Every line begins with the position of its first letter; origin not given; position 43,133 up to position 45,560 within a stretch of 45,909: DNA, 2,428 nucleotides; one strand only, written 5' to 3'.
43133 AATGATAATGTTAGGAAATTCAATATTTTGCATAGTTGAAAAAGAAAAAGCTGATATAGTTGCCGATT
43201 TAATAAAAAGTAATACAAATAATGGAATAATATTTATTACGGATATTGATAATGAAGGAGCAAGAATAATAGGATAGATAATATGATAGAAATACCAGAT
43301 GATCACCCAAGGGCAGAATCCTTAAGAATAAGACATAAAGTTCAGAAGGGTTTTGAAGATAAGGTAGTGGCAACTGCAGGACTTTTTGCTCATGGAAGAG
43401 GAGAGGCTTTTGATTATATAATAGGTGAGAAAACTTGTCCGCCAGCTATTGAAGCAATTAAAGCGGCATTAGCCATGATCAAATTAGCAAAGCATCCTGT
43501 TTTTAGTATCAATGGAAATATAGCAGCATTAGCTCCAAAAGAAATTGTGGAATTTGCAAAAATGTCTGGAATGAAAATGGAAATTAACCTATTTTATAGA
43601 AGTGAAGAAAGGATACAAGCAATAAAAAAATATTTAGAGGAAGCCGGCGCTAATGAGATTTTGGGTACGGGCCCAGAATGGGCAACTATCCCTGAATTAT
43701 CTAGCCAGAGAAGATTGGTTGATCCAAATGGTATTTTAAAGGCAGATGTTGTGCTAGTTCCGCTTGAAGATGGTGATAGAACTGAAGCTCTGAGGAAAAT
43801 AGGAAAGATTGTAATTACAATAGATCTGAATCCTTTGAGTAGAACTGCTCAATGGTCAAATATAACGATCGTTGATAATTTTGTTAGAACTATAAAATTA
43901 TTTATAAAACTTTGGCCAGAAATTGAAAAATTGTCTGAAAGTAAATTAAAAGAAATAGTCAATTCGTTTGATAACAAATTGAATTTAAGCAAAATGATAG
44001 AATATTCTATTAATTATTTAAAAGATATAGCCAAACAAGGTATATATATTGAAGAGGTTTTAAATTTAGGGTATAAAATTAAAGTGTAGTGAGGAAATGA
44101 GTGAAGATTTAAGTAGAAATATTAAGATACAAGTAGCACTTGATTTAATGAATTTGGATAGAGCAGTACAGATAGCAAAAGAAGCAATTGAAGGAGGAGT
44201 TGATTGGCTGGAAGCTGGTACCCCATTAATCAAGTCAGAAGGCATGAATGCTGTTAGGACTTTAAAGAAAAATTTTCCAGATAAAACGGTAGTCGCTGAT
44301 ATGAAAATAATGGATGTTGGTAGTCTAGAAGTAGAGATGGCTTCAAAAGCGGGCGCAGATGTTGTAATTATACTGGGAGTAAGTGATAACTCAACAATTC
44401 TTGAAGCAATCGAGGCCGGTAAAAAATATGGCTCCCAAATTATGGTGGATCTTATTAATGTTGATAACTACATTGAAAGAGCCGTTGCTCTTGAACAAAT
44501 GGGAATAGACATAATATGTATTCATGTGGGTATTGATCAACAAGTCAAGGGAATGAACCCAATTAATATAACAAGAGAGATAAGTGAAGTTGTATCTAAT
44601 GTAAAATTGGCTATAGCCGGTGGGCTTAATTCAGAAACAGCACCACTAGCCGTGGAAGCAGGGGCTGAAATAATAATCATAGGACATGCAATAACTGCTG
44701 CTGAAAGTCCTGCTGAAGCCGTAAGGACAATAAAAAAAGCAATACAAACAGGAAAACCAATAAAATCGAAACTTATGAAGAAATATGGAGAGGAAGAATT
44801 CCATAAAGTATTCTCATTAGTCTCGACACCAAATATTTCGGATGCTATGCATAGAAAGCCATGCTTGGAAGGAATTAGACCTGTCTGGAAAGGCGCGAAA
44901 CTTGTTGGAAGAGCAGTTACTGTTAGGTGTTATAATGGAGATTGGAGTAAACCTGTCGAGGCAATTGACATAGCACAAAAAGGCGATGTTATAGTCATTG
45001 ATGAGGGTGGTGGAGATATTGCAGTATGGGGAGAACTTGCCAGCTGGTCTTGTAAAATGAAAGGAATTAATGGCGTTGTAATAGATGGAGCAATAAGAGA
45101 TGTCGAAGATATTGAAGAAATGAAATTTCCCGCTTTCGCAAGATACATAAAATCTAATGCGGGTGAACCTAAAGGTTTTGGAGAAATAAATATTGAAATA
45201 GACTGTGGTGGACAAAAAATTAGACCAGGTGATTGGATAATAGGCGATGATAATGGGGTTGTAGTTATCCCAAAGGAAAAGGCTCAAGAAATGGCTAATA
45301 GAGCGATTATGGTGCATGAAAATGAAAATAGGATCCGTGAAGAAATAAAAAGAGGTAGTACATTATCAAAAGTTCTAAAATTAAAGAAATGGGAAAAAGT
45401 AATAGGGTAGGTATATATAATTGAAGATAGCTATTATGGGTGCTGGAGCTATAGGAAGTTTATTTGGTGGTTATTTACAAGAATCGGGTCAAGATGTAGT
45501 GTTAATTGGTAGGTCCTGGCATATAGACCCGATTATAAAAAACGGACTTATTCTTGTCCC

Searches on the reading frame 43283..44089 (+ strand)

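Call 52: search_protein_families(library=pfam, proteins=[window:43283-44089:+], max_evalue=0.0001)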
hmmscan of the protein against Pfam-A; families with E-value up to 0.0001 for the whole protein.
window:43283-44089:+ (268 aa): 1 family
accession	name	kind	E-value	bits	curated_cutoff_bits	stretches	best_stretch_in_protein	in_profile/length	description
PF02006.22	PPS_PS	-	2.2e-70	236.2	26.4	1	68-240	3-174/176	Phosphopantothenate/pantothenate synthetase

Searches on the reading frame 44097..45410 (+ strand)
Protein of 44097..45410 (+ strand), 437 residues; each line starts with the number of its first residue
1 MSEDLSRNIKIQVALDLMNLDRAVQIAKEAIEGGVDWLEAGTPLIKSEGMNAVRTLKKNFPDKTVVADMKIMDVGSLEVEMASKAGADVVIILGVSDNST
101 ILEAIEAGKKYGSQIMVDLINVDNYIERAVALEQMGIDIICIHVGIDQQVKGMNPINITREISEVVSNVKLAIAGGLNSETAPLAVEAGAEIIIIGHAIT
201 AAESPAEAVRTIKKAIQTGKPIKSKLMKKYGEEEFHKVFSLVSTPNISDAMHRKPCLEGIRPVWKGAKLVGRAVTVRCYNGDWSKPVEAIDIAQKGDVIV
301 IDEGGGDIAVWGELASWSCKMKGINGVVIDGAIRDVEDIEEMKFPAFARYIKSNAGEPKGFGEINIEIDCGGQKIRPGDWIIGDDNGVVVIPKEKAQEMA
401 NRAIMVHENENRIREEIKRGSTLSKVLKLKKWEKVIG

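Call 9: search_protein_families(library=pfam, proteins=[window:44097-45410:+])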
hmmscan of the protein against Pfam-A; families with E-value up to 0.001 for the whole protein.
window:44097-45410:+ (437 aa): 4 families
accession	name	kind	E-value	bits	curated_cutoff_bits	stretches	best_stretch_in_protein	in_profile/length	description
PF03737.21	RraA-like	-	1.2e-49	168.9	24.5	1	244-390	1-152/152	Aldolase/RraA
PF00215.30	OMPdecase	-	1.3e-37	130.3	27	1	10-212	2-221/221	Orotidine 5'-phosphate decarboxylase / HUMPS family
PF00682.25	HMGL-like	-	2.3e-05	24.4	29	0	111-216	11-112/260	HMGL-like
PF04131.20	NanE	-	0.00059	19.5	27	1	56-204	39-181/192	Putative N-acetylmannosamine-6-phosphate epimerase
